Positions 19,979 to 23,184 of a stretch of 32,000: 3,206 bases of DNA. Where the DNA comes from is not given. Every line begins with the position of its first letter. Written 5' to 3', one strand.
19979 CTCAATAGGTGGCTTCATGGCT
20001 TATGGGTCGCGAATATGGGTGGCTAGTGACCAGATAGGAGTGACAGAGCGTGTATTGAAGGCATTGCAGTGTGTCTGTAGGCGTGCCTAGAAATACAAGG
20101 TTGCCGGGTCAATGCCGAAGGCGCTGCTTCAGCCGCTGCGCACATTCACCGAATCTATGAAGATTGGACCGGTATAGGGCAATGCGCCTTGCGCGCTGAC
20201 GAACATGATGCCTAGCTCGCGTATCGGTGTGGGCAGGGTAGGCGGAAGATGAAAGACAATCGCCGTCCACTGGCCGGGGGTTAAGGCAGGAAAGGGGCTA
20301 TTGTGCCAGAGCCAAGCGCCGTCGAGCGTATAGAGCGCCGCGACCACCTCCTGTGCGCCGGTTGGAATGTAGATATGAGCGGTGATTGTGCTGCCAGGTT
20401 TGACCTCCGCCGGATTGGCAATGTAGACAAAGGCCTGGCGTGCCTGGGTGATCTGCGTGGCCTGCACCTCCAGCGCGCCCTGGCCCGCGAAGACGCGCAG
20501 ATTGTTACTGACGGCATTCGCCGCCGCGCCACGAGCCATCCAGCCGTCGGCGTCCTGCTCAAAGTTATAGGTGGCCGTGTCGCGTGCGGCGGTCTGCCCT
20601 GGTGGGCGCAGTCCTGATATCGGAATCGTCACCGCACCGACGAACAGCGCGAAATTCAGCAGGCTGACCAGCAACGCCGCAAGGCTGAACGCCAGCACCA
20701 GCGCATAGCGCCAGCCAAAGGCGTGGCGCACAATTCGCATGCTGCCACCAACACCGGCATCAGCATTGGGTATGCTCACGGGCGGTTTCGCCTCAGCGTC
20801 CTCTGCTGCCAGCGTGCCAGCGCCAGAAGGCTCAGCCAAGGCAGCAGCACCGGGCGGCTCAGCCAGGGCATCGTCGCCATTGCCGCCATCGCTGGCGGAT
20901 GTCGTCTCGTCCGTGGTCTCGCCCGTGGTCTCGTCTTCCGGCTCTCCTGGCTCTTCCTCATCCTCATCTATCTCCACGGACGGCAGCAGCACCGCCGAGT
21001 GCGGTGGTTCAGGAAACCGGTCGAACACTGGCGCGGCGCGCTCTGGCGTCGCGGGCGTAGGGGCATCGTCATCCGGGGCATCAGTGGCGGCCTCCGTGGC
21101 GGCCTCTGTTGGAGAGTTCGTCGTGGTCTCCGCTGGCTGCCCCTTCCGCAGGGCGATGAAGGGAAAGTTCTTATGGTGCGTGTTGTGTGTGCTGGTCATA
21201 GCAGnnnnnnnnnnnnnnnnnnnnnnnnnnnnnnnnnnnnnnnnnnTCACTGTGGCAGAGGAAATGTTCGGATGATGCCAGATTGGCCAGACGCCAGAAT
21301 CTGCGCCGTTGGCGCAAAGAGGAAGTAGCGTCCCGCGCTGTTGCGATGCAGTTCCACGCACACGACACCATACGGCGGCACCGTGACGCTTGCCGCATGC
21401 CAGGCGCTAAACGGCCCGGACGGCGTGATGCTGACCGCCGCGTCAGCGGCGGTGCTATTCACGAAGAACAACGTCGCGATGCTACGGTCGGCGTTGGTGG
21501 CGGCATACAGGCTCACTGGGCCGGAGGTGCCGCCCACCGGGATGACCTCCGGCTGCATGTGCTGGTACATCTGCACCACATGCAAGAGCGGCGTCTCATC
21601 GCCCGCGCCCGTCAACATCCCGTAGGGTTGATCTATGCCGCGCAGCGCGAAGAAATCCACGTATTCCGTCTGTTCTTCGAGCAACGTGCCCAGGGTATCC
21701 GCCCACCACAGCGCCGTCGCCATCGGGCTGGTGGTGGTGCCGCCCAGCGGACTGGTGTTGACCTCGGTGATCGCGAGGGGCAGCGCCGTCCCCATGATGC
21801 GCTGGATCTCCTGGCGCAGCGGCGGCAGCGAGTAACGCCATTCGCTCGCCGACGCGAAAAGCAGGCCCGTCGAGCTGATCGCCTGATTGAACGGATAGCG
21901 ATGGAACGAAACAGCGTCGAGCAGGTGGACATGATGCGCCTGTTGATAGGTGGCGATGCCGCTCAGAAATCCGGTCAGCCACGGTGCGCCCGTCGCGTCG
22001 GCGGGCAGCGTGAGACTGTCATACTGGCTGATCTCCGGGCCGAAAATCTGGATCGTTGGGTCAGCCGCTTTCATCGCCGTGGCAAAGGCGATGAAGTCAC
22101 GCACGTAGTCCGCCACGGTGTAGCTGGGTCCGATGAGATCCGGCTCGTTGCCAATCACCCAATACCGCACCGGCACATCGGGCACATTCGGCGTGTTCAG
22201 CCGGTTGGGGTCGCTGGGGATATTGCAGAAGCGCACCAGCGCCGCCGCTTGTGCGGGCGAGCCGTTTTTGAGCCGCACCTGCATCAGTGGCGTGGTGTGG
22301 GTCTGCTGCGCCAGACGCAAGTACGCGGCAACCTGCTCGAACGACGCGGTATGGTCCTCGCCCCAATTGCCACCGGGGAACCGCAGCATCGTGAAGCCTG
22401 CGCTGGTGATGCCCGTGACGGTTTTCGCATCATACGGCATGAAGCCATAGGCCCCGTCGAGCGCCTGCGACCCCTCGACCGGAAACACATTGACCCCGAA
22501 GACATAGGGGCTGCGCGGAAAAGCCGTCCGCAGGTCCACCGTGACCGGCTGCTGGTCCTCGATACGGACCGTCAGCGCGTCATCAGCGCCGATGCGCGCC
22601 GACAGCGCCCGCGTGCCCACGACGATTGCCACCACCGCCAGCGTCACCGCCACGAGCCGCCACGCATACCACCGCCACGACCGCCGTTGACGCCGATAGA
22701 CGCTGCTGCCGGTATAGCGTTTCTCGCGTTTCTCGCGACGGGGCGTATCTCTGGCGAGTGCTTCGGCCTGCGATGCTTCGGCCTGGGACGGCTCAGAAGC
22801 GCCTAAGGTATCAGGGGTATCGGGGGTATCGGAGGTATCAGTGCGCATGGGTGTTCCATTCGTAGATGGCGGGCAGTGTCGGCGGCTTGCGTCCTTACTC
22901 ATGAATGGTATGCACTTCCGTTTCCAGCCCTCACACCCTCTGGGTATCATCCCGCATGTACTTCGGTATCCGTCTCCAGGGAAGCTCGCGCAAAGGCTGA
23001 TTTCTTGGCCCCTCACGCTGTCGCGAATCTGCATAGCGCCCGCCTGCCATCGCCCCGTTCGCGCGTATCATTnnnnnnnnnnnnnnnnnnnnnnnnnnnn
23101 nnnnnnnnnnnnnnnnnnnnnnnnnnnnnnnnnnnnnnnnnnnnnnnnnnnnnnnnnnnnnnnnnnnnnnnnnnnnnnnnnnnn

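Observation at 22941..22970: Conserved 30-bp bipartite element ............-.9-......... shared by two operon leaders of the glycan island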

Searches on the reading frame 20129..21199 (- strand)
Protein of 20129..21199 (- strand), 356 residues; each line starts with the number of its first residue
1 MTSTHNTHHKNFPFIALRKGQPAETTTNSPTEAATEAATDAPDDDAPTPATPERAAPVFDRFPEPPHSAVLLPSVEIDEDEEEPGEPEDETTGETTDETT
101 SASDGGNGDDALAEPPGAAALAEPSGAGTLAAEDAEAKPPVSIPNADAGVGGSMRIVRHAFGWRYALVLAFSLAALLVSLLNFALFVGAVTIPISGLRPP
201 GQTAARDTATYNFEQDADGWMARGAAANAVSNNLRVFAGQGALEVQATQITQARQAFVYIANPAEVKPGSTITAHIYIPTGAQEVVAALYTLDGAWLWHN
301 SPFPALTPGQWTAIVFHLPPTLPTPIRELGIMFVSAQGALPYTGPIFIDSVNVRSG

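Call 9: search_protein_families(library=pfam, proteins=[window:20129-21199:-])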
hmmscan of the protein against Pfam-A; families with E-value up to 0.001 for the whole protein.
window:20129-21199:- (356 aa): 1 family
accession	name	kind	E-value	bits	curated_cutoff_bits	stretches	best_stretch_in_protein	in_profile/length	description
PF21253.3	Mann_GBD_bact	-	6.2e-06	26.9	27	1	211-339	1-133/143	Mannanase, galactose-binding domain-like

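Call 15: find_encoding_contigs(protein=window:20129-21199:-, flank=10000, max_places=6)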
Protein window:20129-21199:- (356 aa): 3 contigs read that carry it; 2 places shown.
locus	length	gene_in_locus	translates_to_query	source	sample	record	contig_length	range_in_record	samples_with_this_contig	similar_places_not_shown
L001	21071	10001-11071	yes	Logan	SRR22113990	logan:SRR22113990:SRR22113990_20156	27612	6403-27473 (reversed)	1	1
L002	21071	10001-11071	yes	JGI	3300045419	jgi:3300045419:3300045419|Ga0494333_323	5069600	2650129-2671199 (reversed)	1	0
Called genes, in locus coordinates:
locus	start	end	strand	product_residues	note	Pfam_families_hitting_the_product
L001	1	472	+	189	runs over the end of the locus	-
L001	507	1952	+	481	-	PF03706:LPG_synthase_TM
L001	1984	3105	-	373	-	PF01070:FMN_dh, PF05690:ThiG (faint)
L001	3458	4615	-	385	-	PF04055:Radical_SAM, PF13186:SPASM (weak)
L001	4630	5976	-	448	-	PF00535:Glycos_transf_2, PF13641:Glyco_tranf_2_3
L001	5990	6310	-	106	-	-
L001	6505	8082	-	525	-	PF13231:PMT_2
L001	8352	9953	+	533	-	PF12891:Glyco_hydro_44 (weak)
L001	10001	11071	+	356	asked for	PF21253:Mann_GBD_bact (weak)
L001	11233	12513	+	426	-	PF13506:Glyco_transf_21 (weak), PF13641:Glyco_tranf_2_3, PF00535:Glycos_transf_2 (weak), PF13632:Glyco_trans_2_3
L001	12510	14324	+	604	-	PF02366:PMT, PF13231:PMT_2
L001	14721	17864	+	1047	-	PF00535:Glycos_transf_2, PF13641:Glyco_tranf_2_3, PF13632:Glyco_trans_2_3, PF03552:Cellulose_synt (weak)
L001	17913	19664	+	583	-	PF13231:PMT_2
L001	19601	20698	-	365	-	-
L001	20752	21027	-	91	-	-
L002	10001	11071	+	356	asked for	PF21253:Mann_GBD_bact (weak)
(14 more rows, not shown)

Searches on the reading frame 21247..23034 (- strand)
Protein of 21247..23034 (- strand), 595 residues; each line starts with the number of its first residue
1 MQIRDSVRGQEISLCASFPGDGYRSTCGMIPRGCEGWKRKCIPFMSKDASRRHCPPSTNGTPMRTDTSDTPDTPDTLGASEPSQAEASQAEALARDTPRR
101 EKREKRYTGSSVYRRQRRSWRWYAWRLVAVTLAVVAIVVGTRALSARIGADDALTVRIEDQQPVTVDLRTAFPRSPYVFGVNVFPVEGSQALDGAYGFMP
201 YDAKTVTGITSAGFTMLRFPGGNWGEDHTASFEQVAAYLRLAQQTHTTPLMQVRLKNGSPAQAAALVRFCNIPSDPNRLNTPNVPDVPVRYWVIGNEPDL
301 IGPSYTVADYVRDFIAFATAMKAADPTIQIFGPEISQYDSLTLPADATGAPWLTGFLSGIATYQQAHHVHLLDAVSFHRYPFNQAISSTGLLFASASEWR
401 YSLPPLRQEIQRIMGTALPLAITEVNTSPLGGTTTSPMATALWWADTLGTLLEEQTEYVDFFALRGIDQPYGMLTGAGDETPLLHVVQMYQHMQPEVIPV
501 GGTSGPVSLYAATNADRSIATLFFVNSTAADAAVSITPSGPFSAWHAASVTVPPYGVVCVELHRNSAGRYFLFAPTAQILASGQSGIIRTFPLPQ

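Call 9: search_protein_families(library=pfam, proteins=[window:21247-23034:-])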
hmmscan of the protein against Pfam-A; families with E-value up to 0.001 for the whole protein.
window:21247-23034:- (595 aa): 2 families
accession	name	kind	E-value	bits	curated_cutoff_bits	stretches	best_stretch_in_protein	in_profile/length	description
PF12891.13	Glyco_hydro_44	-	8.1e-07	29.7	25.1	1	289-381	117-221/223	Glycoside hydrolase family 44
PF01229.23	Glyco_hydro_39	-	0.00058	19.2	26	1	294-462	154-305/472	Glycosyl hydrolases family 39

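Call 16: find_homologous_proteins(query=window:21247-22848:-, max_evalue=1e-10)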
Query window:21247-22848:- (533 aa): 288 proteins with E <= 1e-10 among 8000 candidates; the best 120 are listed.
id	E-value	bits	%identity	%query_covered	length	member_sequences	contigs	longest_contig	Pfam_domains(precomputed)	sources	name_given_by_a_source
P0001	0.0e+0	1207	100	100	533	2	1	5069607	PF12891.14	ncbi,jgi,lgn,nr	ncbi:MAG: hypothetical protein OJF49_002550 [Ktedonobacterales bacterium]|jgi:hypothetical protein|n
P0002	1.5e-190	653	62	88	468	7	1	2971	PF12891.14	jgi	jgi:Glycoside hydrolase family 44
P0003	3.3e-190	651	60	92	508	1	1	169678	PF12891.14,PF22848.3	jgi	jgi:hypothetical protein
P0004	4.0e-189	648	62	85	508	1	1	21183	PF12891.14,PF22848.3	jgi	-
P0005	1.8e-188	646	57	95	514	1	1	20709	PF12891.14,PF01229.23,PF22848.3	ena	-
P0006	2.1e-188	645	58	93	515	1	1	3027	-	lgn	-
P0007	4.9e-187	641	61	87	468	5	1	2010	PF12891.14,PF22848.3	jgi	jgi:hypothetical protein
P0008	1.9e-186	639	58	91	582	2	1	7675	PF12891.14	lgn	-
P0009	8.5e-186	637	58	91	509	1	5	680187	PF12891.14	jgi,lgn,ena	jgi:hypothetical protein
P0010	1.9e-184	632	58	90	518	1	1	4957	PF12891.14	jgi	jgi:Glycoside hydrolase family 44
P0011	8.1e-182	624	57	90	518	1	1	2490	PF22848.3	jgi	jgi:hypothetical protein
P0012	1.2e-179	617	57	90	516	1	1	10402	PF12891.14,PF22848.3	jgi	jgi:Glycoside hydrolase family 44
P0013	7.7e-179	614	57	90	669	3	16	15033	PF12891.14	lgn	-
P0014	5.1e-177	608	54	96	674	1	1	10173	-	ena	-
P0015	1.6e-176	606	54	96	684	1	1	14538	PF12891.14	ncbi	ncbi:MAG TPA: glycoside hydrolase family 44 protein [Ktedonobacterales bacterium]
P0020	4.1e-173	595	53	98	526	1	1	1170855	PF12891.14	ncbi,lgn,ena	-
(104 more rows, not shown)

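Call 18: find_encoding_contigs(protein=P0003, flank=10000, max_places=2)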
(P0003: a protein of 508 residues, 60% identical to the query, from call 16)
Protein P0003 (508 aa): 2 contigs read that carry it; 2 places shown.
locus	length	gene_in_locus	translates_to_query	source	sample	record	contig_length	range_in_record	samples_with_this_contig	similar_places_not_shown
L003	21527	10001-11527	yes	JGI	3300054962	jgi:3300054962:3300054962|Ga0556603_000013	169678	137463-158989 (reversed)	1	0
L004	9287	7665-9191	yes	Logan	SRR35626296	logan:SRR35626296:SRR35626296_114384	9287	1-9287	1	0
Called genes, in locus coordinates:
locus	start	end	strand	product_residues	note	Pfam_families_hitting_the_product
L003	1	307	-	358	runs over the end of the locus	PF01073:3Beta_HSD, PF01370:Epimerase, PF02719:Polysacc_synt_2, PF04321:RmlD_sub_bind, PF05368:NmrA, PF07993:NAD_binding_4, PF13460:NAD_binding_10, PF16363:GDP_Man_Dehyd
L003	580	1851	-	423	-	PF04015:DUF362, PF12797:Fer4_2 (faint), PF12837:Fer4_6 (faint), PF12838:Fer4_7 (faint), PF13237:Fer4_10 (weak), PF14697:Fer4_21 (faint), PF00037:Fer4 (weak)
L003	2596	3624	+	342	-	PF01073:3Beta_HSD, PF01370:Epimerase, PF04321:RmlD_sub_bind, PF05368:NmrA, PF13460:NAD_binding_10, PF16363:GDP_Man_Dehyd, PF07993:NAD_binding_4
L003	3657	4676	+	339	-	PF01073:3Beta_HSD, PF01370:Epimerase, PF02719:Polysacc_synt_2, PF04321:RmlD_sub_bind, PF05368:NmrA, PF07993:NAD_binding_4, PF13460:NAD_binding_10, PF16363:GDP_Man_Dehyd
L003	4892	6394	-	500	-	PF24684:Vgb_lyase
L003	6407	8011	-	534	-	PF11611:DUF4352 (weak), PF24684:Vgb_lyase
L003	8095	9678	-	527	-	PF13231:PMT_2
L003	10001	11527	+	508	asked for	PF22848:ASD1_dom (weak), PF12891:Glyco_hydro_44 (weak)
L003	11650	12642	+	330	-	-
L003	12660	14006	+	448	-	PF13506:Glyco_transf_21 (weak), PF00535:Glycos_transf_2 (weak), PF13641:Glyco_tranf_2_3, PF13632:Glyco_trans_2_3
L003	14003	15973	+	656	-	PF02366:PMT, PF13231:PMT_2, PF08239:SH3_3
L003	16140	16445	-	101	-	-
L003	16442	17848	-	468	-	PF02518:HATPase_c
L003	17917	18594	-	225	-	PF00072:Response_reg, PF00196:GerE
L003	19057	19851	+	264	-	PF12844:HTH_19, PF13560:HTH_31, PF01381:HTH_3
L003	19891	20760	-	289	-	PF21948:LplA-B_cat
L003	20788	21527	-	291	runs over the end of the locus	PF00561:Abhydrolase_1, PF12697:Abhydrolase_6, PF00975:Thioesterase, PF12146:Hydrolase_4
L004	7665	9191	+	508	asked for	PF22848:ASD1_dom (weak), PF12891:Glyco_hydro_44 (weak)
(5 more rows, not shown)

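Call 19: find_encoding_contigs(protein=P0009, flank=10000, max_places=2)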
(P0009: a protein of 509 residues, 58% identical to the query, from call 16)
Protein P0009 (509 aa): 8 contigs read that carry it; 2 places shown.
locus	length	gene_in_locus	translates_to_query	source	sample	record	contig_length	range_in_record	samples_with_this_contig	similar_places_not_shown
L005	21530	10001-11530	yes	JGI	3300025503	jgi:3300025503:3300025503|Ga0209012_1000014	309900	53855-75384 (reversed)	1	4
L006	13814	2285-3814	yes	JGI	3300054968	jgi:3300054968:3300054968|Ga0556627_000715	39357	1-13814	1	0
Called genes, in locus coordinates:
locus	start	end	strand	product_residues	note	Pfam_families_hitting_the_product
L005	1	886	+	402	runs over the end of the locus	PF13506:Glyco_transf_21, PF13641:Glyco_tranf_2_3, PF13632:Glyco_trans_2_3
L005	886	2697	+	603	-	PF02366:PMT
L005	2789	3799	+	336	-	PF01073:3Beta_HSD, PF01370:Epimerase, PF02719:Polysacc_synt_2 (weak), PF04321:RmlD_sub_bind, PF05368:NmrA, PF07993:NAD_binding_4, PF13460:NAD_binding_10, PF16363:GDP_Man_Dehyd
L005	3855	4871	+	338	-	PF01073:3Beta_HSD, PF01370:Epimerase, PF02719:Polysacc_synt_2, PF04321:RmlD_sub_bind, PF05368:NmrA, PF13460:NAD_binding_10, PF16363:GDP_Man_Dehyd, PF07993:NAD_binding_4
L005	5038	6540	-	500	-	PF24684:Vgb_lyase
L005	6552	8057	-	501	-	PF11611:DUF4352 (weak), PF24684:Vgb_lyase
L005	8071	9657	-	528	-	PF13231:PMT_2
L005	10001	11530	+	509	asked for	PF12891:Glyco_hydro_44 (weak)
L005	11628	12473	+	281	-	PF21253:Mann_GBD_bact (weak)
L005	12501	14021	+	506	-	PF13506:Glyco_transf_21 (weak), PF00535:Glycos_transf_2, PF13641:Glyco_tranf_2_3, PF13632:Glyco_trans_2_3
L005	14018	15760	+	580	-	PF02366:PMT, PF13231:PMT_2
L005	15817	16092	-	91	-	-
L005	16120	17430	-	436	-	PF02518:HATPase_c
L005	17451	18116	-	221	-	PF00072:Response_reg, PF00196:GerE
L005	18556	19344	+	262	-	PF12844:HTH_19, PF13560:HTH_31, PF01381:HTH_3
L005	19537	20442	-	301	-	PF05448:AXE1, PF12740:PETase, PF02129:Peptidase_S15, PF20434:BD-FAE (weak), PF12146:Hydrolase_4, PF00561:Abhydrolase_1, PF12697:Abhydrolase_6, PF00326:Peptidase_S9 (faint), +1 more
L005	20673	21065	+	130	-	PF12840:HTH_20, PF01022:HTH_5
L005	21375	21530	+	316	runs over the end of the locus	PF13489:Methyltransf_23, PF01209:Ubie_methyltran, PF13847:Methyltransf_31, PF08241:Methyltransf_11, PF08242:Methyltransf_12, PF13649:Methyltransf_25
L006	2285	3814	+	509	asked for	PF12891:Glyco_hydro_44 (weak)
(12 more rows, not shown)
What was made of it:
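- An XRE-type helix-turn-helix gene is also adjacent in L003 and L005 (calls 18, 19).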

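Call 20: find_encoding_contigs(protein=P0020, flank=10000, max_places=2)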
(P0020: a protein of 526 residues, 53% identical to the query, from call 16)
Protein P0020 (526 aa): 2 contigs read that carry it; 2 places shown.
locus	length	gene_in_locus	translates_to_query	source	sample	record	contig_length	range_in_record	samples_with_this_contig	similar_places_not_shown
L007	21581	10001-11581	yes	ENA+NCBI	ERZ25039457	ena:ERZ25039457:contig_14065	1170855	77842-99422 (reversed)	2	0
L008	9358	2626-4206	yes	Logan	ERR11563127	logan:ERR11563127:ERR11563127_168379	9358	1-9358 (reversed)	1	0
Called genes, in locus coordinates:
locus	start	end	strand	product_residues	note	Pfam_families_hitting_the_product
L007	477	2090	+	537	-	-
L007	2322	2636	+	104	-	PF13376:OmdA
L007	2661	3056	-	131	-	PF08818:DUF1801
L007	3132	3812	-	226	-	PF06863:DUF1254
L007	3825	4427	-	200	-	PF06742:DUF1214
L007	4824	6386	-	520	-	PF24684:Vgb_lyase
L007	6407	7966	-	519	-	-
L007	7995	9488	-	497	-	PF13231:PMT_2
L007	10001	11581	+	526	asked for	PF12891:Glyco_hydro_44 (weak)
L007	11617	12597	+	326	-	PF21253:Mann_GBD_bact (weak)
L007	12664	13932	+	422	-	PF13506:Glyco_transf_21, PF13641:Glyco_tranf_2_3, PF00535:Glycos_transf_2, PF13632:Glyco_trans_2_3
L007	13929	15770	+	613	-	PF02366:PMT (weak), PF13231:PMT_2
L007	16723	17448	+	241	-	PF00072:Response_reg, PF00196:GerE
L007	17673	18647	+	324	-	PF02518:HATPase_c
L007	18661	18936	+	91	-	-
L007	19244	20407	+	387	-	PF04015:DUF362, PF12797:Fer4_2 (weak), PF12837:Fer4_6 (faint), PF13237:Fer4_10 (weak), PF00037:Fer4 (faint), PF12838:Fer4_7 (weak)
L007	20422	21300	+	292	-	PF01073:3Beta_HSD, PF01370:Epimerase, PF02719:Polysacc_synt_2, PF04321:RmlD_sub_bind, PF05368:NmrA, PF07993:NAD_binding_4, PF13460:NAD_binding_10, PF16363:GDP_Man_Dehyd, +2 more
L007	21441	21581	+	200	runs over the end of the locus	-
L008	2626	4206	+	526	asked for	PF12891:Glyco_hydro_44 (weak)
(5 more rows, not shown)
